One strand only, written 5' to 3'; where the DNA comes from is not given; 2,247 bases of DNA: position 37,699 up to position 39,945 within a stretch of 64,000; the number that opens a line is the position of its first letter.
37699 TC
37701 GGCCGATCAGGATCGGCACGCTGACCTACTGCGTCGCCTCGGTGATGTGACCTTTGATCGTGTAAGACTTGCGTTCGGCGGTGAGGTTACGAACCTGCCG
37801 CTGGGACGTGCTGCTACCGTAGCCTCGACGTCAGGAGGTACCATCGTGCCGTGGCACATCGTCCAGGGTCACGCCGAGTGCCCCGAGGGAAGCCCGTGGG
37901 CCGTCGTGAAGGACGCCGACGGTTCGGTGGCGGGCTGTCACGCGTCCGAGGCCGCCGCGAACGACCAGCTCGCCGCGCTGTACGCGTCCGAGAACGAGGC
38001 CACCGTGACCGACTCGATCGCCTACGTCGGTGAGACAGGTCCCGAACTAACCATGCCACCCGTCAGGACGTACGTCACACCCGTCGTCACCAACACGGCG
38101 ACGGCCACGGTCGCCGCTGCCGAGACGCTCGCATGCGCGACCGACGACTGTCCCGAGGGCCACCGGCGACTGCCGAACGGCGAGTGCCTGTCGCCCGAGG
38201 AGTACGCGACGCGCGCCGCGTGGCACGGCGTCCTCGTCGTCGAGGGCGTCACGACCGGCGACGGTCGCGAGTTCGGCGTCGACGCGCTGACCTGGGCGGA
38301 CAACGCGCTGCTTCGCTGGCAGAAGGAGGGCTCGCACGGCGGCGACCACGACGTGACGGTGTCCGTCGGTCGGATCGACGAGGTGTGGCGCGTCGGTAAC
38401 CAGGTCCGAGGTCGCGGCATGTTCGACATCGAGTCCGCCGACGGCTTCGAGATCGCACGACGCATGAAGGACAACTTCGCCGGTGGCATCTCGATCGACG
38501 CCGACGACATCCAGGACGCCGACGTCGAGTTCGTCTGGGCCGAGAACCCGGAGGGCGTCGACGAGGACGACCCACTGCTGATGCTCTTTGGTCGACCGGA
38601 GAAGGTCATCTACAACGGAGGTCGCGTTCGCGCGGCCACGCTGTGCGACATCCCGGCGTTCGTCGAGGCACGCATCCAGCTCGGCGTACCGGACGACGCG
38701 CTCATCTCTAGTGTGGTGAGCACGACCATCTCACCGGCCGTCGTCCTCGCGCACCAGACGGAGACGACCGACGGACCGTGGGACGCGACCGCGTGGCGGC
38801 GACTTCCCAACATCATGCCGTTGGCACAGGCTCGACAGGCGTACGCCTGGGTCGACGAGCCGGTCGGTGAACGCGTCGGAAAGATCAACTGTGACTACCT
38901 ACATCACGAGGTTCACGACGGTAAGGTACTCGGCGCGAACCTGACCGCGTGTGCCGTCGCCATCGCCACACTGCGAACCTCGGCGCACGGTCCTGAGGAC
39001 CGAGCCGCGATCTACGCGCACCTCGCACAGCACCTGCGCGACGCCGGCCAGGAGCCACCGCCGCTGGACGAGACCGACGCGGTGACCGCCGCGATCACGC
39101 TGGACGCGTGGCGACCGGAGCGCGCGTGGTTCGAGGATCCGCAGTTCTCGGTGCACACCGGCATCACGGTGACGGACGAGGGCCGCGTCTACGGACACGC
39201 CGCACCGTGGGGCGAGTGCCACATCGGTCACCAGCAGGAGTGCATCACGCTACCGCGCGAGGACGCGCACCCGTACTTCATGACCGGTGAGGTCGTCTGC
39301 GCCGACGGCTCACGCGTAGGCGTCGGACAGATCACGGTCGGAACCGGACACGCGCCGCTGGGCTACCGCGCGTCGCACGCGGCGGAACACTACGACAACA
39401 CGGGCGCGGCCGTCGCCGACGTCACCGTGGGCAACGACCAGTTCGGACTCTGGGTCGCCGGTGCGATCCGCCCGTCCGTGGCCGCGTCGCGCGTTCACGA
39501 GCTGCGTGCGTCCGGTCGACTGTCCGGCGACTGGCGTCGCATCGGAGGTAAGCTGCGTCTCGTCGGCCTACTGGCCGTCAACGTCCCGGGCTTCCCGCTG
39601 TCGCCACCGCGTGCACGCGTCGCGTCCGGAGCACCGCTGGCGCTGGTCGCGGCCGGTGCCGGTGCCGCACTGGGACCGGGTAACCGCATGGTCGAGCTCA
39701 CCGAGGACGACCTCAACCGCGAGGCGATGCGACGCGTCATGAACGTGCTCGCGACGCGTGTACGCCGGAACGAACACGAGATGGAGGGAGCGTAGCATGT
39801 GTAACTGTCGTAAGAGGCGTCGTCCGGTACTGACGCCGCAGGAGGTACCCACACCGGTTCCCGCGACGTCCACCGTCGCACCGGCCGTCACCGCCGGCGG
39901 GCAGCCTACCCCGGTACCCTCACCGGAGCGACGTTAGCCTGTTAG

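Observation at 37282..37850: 2H-phosphoesterase (LigT)-like domain fused to the N-terminus of the head protease/scaffold polyprotein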

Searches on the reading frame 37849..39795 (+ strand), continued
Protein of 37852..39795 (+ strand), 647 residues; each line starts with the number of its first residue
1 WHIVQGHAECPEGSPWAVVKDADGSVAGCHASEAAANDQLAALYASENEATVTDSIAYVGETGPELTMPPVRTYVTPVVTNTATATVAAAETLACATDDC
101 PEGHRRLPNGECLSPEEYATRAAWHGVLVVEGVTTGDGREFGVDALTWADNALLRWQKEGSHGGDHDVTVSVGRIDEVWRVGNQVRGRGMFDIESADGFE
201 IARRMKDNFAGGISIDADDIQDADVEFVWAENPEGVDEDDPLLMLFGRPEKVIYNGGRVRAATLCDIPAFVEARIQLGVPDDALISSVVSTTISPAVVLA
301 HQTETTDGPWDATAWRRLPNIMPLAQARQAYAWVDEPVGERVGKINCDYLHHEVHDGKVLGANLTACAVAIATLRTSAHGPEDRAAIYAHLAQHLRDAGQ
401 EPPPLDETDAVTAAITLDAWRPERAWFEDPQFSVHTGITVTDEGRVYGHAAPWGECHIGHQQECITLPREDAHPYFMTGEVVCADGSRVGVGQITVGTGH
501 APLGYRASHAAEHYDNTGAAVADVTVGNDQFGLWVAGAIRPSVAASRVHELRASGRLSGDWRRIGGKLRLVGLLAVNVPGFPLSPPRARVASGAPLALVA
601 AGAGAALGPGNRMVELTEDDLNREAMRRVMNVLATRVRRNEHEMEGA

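Call 91: find_related_loci(query=A2, collection=viral_contigs, flank=1500)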
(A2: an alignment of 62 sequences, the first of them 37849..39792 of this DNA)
Query A2 (648 aa) in viral_contigs; peptide patterns used: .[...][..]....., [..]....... (x = any residue, [..] = any of these).
510 stretches matched a pattern; 463 encode a relative of the query (tblastn E <= 1e-3); the best 80 are kept; 80 distinct loci.
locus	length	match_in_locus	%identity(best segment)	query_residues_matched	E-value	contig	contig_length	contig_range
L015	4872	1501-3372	71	1-640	0e+0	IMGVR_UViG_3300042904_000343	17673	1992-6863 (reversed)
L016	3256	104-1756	78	101-647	0e+0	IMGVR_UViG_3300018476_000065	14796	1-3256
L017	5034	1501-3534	63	1-639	0e+0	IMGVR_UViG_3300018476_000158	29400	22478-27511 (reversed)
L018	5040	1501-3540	59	1-642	0e+0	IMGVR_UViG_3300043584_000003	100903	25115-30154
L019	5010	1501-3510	62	1-641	0e+0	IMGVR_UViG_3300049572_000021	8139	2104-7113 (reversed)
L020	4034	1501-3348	58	1-642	0e+0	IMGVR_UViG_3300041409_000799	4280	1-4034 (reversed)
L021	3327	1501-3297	59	1-603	0e+0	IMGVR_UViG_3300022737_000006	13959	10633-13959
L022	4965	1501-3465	54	1-647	0e+0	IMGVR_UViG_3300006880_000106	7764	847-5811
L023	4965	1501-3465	54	1-647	0e+0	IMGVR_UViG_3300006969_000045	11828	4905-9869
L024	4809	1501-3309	51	1-638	0e+0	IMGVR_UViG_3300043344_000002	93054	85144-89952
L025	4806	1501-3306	50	1-638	3e-178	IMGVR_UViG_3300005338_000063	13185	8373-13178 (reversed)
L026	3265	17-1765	49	1-640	6e-180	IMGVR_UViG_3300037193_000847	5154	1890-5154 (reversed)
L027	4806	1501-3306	50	1-638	5e-176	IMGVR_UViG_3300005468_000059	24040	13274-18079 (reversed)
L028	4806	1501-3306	50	1-638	9e-177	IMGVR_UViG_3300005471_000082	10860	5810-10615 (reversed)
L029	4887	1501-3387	53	1-640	0e+0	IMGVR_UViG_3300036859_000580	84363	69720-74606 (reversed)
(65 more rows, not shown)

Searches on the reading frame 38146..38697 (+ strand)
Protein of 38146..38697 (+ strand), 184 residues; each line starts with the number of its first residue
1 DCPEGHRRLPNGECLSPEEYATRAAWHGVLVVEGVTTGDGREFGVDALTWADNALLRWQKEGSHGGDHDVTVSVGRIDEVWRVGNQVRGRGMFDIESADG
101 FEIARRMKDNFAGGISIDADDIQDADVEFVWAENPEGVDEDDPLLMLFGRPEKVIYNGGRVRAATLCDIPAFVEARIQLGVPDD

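Call 96: search_protein_families(library=phrogs, proteins=[window:38146-38697:+], max_evalue=0.001)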
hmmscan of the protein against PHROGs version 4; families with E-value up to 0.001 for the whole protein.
window:38146-38697:+ (184 aa): 3 families
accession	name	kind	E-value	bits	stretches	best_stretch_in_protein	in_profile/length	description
phrog_21470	-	unknown function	8.3e-18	65.4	1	23-178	25-182/500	-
phrog_859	-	head and packaging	8.3e-13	48.7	1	20-179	375-531/807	portal protein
phrog_21406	-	unknown function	0.00015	20.4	1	28-179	440-582/1668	-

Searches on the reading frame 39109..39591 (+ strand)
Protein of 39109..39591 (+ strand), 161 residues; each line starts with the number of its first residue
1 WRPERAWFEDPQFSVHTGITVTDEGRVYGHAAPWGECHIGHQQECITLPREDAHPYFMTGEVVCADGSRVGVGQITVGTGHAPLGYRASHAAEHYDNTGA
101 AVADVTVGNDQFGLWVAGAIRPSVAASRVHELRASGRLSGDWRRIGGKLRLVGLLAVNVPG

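Call 96: search_protein_families(library=phrogs, proteins=[window:39109-39591:+], max_evalue=0.001)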
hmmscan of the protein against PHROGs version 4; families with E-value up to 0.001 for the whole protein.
window:39109-39591:+ (161 aa): 5 families
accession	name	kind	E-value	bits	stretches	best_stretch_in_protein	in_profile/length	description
phrog_859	-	head and packaging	1.3e-51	177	1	6-161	558-715/807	portal protein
phrog_21470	-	unknown function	6.1e-49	168.1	1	1-161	220-380/500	-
phrog_18402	-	head and packaging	3.9e-41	142.4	1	6-161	20-170/861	head maturation protease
phrog_29860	-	head and packaging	3.1e-34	119.8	1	6-161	19-174/405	virion structural protein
phrog_21406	-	unknown function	6.8e-16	58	1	22-161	631-774/1668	-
